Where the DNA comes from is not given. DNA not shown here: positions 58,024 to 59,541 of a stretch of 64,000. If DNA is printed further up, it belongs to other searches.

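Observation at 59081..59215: In-frame ~135-nt insertion of three palindromic repeat modules inside the conserved tRNA-thiolase gene mnmA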

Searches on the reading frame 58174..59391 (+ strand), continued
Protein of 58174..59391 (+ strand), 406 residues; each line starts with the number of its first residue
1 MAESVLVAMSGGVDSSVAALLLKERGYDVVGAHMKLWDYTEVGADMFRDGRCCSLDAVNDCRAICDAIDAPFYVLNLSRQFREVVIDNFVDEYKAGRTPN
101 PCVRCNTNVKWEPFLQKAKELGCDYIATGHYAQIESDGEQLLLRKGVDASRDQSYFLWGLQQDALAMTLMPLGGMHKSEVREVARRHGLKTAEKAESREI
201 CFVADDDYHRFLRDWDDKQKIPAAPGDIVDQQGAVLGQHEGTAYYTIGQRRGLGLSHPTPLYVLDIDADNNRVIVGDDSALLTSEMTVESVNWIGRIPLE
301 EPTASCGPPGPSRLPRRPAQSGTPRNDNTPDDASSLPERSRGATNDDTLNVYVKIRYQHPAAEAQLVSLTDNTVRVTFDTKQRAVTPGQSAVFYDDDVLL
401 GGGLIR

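Call 12: find_related_loci(query=window:58174-59391:+, collection=genome_contigs, flank=10000)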
Query window:58174-59391:+ (406 aa) in genome_contigs; peptide patterns used: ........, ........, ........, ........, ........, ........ (x = any residue, [..] = any of these).
199 stretches matched a pattern; 160 encode a relative of the query (tblastn E <= 1e-3); the best 80 are kept; 80 distinct loci.
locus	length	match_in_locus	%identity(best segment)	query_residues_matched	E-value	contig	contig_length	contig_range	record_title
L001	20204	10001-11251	67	1-397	0e+0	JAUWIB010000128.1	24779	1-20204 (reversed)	MAG: bacterium isolate CSMAG_2283 CSMAG_2283_k141_24423_length_24779_cov_11.9902, whole genome shotgun sequence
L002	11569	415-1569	67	1-406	0e+0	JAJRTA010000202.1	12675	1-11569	MAG: Candidatus Zixiibacteriota bacterium isolate Dive96_bin1.186 k141_4353968, whole genome shotgun sequence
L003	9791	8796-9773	73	1-339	1e-167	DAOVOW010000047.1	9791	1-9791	MAG TPA_asm: bacterium isolate CSMAG_1533 CSMAG_1533_k141_1224802_length_9791_cov_37.5562, whole genome shotgun sequence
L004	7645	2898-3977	62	1-405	5e-168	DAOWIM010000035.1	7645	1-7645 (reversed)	MAG TPA_asm: bacterium isolate CSMAG_2043 CSMAG_2043_k141_414307_length_7645_cov_15.0000, whole genome shotgun sequence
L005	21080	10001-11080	60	1-405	7e-166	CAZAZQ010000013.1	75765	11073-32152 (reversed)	MAG TPA_asm: uncultured Ignavibacteriales bacterium isolate SRP338002_co1_91 genome assembly, contig: NODE_323_length_75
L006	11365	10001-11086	60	1-405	3e-164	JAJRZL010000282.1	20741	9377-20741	MAG: Candidatus Zixiibacteriota bacterium isolate Dive96_bin4.195 k141_4089619, whole genome shotgun sequence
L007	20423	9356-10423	62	5-405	8e-163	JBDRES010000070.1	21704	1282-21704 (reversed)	MAG: bacterium isolate MEGAHIT-group-1.326 k141_2497624, whole genome shotgun sequence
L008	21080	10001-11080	61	1-405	2e-162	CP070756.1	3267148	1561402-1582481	MAG: Candidatus Zixiibacteriota bacterium isolate bin295 chromosome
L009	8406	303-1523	59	1-405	1e-161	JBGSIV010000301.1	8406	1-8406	MAG: Candidatus Zixiibacteriota bacterium isolate JTS-AC140 k141_3751440, whole genome shotgun sequence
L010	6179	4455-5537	58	1-406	4e-160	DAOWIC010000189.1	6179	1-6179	MAG TPA_asm: Calditrichota bacterium isolate CSMAG_2033 CSMAG_2033_k141_2565798_length_6179_cov_14.0000, whole genome sh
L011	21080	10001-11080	59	1-405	9e-158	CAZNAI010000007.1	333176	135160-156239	MAG TPA_asm: uncultured Ignavibacteriales bacterium isolate binchicken_co200_62 genome assembly, contig: k141_1005737, w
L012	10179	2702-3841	57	1-405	9e-158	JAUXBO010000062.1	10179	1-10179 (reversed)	MAG: Candidatus Zixiibacteriota bacterium isolate CSMAG_2801 CSMAG_2801_k117_997937_length_10179_cov_8.0000, whole genom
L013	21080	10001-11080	57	1-405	3e-156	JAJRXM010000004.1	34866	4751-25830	MAG: Candidatus Zixiibacteriota bacterium isolate Dive96_bin3.155 k141_157988, whole genome shotgun sequence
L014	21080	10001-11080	58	1-405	1e-156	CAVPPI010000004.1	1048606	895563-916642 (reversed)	MAG: uncultured candidate division Zixibacteria bacterium isolate MFD09964.bin.1.280 genome assembly, contig: contig_263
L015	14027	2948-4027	59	1-405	6e-156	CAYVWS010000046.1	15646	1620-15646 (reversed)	MAG TPA_asm: uncultured Ignavibacteriales bacterium isolate binchicken_co118_103 genome assembly, contig: NODE_3996_leng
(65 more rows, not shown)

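Call 18: find_encoding_contigs(protein=P0006, flank=10000, max_places=2)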
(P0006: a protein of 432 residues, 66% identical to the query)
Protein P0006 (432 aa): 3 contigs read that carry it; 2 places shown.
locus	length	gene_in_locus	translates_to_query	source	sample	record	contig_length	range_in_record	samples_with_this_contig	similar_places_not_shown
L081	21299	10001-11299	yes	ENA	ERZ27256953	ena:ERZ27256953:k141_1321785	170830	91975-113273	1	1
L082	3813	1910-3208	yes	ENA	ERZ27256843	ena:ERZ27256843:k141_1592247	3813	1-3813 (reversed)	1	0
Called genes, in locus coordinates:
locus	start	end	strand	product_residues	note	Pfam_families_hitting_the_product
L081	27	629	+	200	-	PF07638:Sigma70_ECF (weak), PF04542:Sigma70_r2, PF08281:Sigma70_r4_2, PF04545:Sigma70_r4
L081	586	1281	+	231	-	PF13490:zf-HC2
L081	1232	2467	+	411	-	PF13365:Trypsin_2, PF13180:PDZ_2, PF00595:PDZ (weak), PF17820:PDZ_6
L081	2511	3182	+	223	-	PF02627:CMD (faint)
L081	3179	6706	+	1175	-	PF05170:AsmA (faint), PF05359:DUF748 (weak), PF27051:TamB_N (faint), PF04357:TamB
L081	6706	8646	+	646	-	PF07244:POTRA (weak), PF01103:Omp85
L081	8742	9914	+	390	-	PF00266:Aminotran_5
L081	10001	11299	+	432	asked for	PF03054:tRNA_Me_trans, PF20259:tRNA_Me_trans_M, PF20258:tRNA_Me_trans_C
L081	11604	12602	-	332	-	PF00990:GGDEF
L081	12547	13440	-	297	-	PF02899:Phage_int_SAM_1, PF13495:Phage_int_SAM_4 (faint), PF00589:Phage_integrase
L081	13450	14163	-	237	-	PF18912:DZR_2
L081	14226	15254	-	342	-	PF03773:ArsP_1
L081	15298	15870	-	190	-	PF13174:TPR_6 (faint), PF13428:TPR_14 (faint), PF13424:TPR_12, PF13432:TPR_16, PF14559:TPR_19 (weak), PF13371:TPR_9 (weak), PF00515:TPR_1 (weak), PF07719:TPR_2 (weak), +3 more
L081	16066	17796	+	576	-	PF17820:PDZ_6 (faint), PF04389:Peptidase_M28, PF01546:Peptidase_M20 (faint), PF13180:PDZ_2 (weak)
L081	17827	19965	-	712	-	PF01966:HD, PF13328:HD_4, PF04607:RelA_SpoT, PF02824:TGS, PF19296:RelA_AH, PF28438:RelA_RIS, PF13291:ACT_4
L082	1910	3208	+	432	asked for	PF03054:tRNA_Me_trans, PF20259:tRNA_Me_trans_M, PF20258:tRNA_Me_trans_C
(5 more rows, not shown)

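Call 19: find_encoding_contigs(protein=P0009, flank=10000, max_places=1)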
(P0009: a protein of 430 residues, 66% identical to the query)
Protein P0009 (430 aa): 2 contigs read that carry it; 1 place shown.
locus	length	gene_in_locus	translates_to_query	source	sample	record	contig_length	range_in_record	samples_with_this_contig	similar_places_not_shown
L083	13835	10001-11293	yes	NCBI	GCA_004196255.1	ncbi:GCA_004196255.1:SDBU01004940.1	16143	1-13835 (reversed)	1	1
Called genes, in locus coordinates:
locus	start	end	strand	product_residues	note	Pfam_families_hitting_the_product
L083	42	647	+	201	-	PF07638:Sigma70_ECF (weak), PF04542:Sigma70_r2, PF08281:Sigma70_r4_2, PF04545:Sigma70_r4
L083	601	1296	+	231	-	PF13490:zf-HC2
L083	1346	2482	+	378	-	PF13365:Trypsin_2, PF00595:PDZ (weak), PF13180:PDZ_2, PF17820:PDZ_6 (weak)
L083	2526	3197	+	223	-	PF02627:CMD (faint)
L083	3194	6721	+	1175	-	PF05359:DUF748 (weak), PF27051:TamB_N (faint), PF04357:TamB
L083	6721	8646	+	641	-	PF07244:POTRA (weak), PF01103:Omp85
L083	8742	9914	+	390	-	PF00266:Aminotran_5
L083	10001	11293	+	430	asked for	PF03054:tRNA_Me_trans, PF20259:tRNA_Me_trans_M, PF20258:tRNA_Me_trans_C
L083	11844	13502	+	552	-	PF13576:Pentapeptide_3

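Call 20: find_encoding_contigs(protein=P0001, flank=3000, max_places=5)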
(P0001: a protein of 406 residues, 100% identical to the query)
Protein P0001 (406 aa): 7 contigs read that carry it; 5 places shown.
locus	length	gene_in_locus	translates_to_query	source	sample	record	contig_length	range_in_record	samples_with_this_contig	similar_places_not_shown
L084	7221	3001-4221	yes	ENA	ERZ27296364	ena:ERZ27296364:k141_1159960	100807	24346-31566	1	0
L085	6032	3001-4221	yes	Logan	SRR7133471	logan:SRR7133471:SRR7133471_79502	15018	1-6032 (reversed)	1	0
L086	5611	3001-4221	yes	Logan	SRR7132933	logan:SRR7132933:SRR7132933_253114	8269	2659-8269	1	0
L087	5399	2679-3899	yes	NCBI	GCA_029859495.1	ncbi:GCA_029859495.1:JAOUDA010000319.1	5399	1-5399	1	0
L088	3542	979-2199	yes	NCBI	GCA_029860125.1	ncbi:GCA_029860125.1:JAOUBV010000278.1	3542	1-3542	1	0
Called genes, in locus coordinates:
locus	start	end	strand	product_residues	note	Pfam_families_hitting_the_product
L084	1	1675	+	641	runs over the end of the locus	PF07244:POTRA (weak), PF01103:Omp85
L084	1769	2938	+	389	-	PF00266:Aminotran_5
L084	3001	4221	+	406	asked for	PF02568:ThiI (faint), PF03054:tRNA_Me_trans, PF20259:tRNA_Me_trans_M, PF20258:tRNA_Me_trans_C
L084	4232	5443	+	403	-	-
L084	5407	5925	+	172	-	-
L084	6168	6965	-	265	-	PF01790:LGT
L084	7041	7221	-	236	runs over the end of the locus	PF00590:TP_methylase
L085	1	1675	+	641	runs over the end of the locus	PF07244:POTRA (weak), PF01103:Omp85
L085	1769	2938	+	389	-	PF00266:Aminotran_5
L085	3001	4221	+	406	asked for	PF02568:ThiI (faint), PF03054:tRNA_Me_trans, PF20259:tRNA_Me_trans_M, PF20258:tRNA_Me_trans_C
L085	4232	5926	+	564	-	-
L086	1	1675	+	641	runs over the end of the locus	PF07244:POTRA (weak), PF01103:Omp85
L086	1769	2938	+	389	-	PF00266:Aminotran_5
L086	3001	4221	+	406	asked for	PF02568:ThiI (faint), PF03054:tRNA_Me_trans, PF20259:tRNA_Me_trans_M, PF20258:tRNA_Me_trans_C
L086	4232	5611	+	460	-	?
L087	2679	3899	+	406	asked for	PF02568:ThiI (faint), PF03054:tRNA_Me_trans, PF20259:tRNA_Me_trans_M, PF20258:tRNA_Me_trans_C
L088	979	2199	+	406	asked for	PF02568:ThiI (faint), PF03054:tRNA_Me_trans, PF20259:tRNA_Me_trans_M, PF20258:tRNA_Me_trans_C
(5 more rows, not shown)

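Call 21: find_encoding_contigs(protein=P0002, flank=10000, max_places=1)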
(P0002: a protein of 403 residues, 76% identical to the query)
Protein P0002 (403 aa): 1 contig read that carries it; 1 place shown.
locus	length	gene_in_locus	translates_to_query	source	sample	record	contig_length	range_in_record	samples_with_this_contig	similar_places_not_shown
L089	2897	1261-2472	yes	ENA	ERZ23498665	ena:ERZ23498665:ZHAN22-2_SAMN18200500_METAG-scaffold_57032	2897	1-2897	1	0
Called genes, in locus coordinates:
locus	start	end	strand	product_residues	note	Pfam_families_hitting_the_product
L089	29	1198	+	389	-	PF00266:Aminotran_5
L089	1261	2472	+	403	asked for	PF03054:tRNA_Me_trans, PF20259:tRNA_Me_trans_M, PF20258:tRNA_Me_trans_C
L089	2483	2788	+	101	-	-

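Call 22: find_encoding_contigs(protein=P0004, flank=10000, max_places=1)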
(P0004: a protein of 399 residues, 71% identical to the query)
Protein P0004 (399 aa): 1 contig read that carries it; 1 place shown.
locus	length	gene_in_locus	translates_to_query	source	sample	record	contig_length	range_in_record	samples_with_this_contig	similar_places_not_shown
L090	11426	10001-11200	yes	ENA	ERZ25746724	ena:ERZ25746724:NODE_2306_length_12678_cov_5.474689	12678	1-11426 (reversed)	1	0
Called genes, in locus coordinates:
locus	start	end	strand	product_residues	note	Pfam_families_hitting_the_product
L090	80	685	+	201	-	PF07638:Sigma70_ECF (weak), PF04542:Sigma70_r2, PF08281:Sigma70_r4_2, PF04545:Sigma70_r4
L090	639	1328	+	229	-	PF13490:zf-HC2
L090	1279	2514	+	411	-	PF13365:Trypsin_2, PF13180:PDZ_2, PF00595:PDZ (weak), PF17820:PDZ_6 (weak)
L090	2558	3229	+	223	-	PF02627:CMD (faint)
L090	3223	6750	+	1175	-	PF05170:AsmA (faint), PF05359:DUF748, PF13116:YhdP (faint), PF27051:TamB_N, PF04357:TamB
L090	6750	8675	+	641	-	PF07244:POTRA (weak), PF01103:Omp85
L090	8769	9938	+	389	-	PF00266:Aminotran_5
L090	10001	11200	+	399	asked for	PF03054:tRNA_Me_trans, PF20259:tRNA_Me_trans_M, PF20258:tRNA_Me_trans_C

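Call 23: find_encoding_contigs(protein=P0003, flank=10000, max_places=1)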
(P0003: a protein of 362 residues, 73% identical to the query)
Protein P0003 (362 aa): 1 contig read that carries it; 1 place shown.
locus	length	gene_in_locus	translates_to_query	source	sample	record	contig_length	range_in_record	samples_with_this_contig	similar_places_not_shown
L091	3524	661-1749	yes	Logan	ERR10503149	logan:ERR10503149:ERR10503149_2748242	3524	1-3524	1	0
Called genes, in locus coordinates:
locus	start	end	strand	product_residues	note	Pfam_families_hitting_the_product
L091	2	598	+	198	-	?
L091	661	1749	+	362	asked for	PF03054:tRNA_Me_trans, PF20259:tRNA_Me_trans_M, PF20258:tRNA_Me_trans_C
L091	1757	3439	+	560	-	-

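Call 24: find_encoding_contigs(protein=P0005, flank=10000, max_places=1)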
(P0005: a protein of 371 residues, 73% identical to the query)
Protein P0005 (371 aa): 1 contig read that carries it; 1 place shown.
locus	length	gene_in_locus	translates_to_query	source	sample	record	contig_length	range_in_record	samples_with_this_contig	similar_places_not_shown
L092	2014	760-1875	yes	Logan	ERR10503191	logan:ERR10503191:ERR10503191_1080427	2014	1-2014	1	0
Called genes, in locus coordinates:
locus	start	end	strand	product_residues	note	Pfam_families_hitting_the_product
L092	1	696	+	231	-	?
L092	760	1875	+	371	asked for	PF03054:tRNA_Me_trans, PF20259:tRNA_Me_trans_M, PF20258:tRNA_Me_trans_C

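Call 42: predict_structure(alignment_id=A3)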
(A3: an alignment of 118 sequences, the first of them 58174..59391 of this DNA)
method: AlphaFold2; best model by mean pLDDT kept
length: 406 residues; sequences in the alignment: 118
mean_pLDDT: 87.1   pTM: 0.83
mean pLDDT of the five models: 87.1, 86.9, 86.4, 85.8, 85.7
residues with pLDDT >= 90: 291; 70-90: 46; 50-70: 44; < 50: 25
segments of 3 or more residues with pLDDT < 50: 319-322, 325-327, 335-344
pLDDT, mean of each block of 10 residues (from residue 1): 92 94 98 81 53 80 97 93 93 95 91 95 97 94 95 93 95 97 96 80 84 92 96 97 95 93 97 97 97 80 53 52 49 45 64 93 95 96 95 97 97
secondary structure, 60 per line:
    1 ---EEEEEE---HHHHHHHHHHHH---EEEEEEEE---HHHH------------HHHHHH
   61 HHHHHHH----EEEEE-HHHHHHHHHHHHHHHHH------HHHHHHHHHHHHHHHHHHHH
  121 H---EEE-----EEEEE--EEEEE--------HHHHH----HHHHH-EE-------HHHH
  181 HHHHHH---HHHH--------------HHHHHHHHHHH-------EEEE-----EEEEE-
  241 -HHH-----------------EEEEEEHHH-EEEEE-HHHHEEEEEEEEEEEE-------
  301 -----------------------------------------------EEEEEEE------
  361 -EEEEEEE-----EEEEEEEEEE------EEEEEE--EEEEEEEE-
elements in order: E4-9 H13-24 E28-35 H39-42 H55-67 E72-76 H78-94 H101-121 E125-127 E133-137 E140-144 H153-157 H162-166 H177-186 H190-193 H208-218 E226-229 E235-239 E262-267 E272-276 H278-281 E282-293 E348-354 E362-368 E374-383 E390-395 E398-405

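Call 46: fold_search(model_id=the predicted structure, library=pdb)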
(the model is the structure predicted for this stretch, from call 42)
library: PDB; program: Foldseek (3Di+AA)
matches with E <= 10: 1920; with E <= 0.001: 74
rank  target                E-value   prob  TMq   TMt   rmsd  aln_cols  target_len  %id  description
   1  2deu_A                6.3e-39  1.00  0.79  0.87   5.7       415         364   33  Cocrystal structure of an RNA sulfuration enzyme MnmA and tRNA-Glu in the adenylated intermediate state (released 2006-08-15)
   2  2hma                  1.3e-38  1.00  0.78  0.87   2.4       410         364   36  The Crystal Structure of tRNA (5-Methylaminomethyl-2-Thiouridylate)-Methyltransferase TrmU from Streptococcus pneumoniae (released 2006-08-08)
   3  2det_A                1.4e-38  1.00  0.79  0.88   5.7       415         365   34  Cocrystal structure of an RNA sulfuration enzyme MnmA and tRNA-Glu in the pre-reaction state (released 2006-08-15)
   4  2der_B                9.8e-38  1.00  0.76  0.85   6.1       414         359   34  Cocrystal structure of an RNA sulfuration enzyme MnmA and tRNA-Glu in the initial tRNA binding state (released 2006-08-15)
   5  2der_A                1.1e-37  1.00  0.76  0.88   5.8       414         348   33  Cocrystal structure of an RNA sulfuration enzyme MnmA and tRNA-Glu in the initial tRNA binding state (released 2006-08-15)
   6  5mko_B                2.4e-07  1.00  0.31  0.40  10.5       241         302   17  [2Fe-2S] cluster containing TtuA in complex with AMP. (released 2017-06-14)
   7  2nz2                  4.1e-07  1.00  0.30  0.30   5.9       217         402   16  Crystal structure of human argininosuccinate synthase in complex with aspartate and citrulline (released 2006-12-05)
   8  5gha_C                4.3e-07  1.00  0.31  0.41  12.1       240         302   22  Sulfur Transferase TtuA in complex with Sulfur Carrier TtuB (released 2017-05-03)
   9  5ztb_A                4.6e-07  1.00  0.31  0.39  15.7       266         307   20  Structure of Sulfurtransferase (released 2019-06-12)
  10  5mko_A                4.9e-07  1.00  0.30  0.38  10.8       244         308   19  [2Fe-2S] cluster containing TtuA in complex with AMP. (released 2017-06-14)
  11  5gha_A                5.2e-07  1.00  0.32  0.41  16.1       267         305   22  Sulfur Transferase TtuA in complex with Sulfur Carrier TtuB (released 2017-05-03)
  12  5ztb_C                5.5e-07  1.00  0.29  0.36  16.5       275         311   17  Structure of Sulfurtransferase (released 2019-06-12)
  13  5gha_B                8.3e-07  1.00  0.33  0.42   9.8       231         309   19  Sulfur Transferase TtuA in complex with Sulfur Carrier TtuB (released 2017-05-03)
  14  5mkq_B                8.8e-07  1.00  0.30  0.39  10.8       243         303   18  TtuA enzyme containing a [4Fe-4S] (released 2017-06-14)
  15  3vrh                  8.8e-07  1.00  0.29  0.37  10.7       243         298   22  Crystal structure of ph0300 (released 2013-03-13)
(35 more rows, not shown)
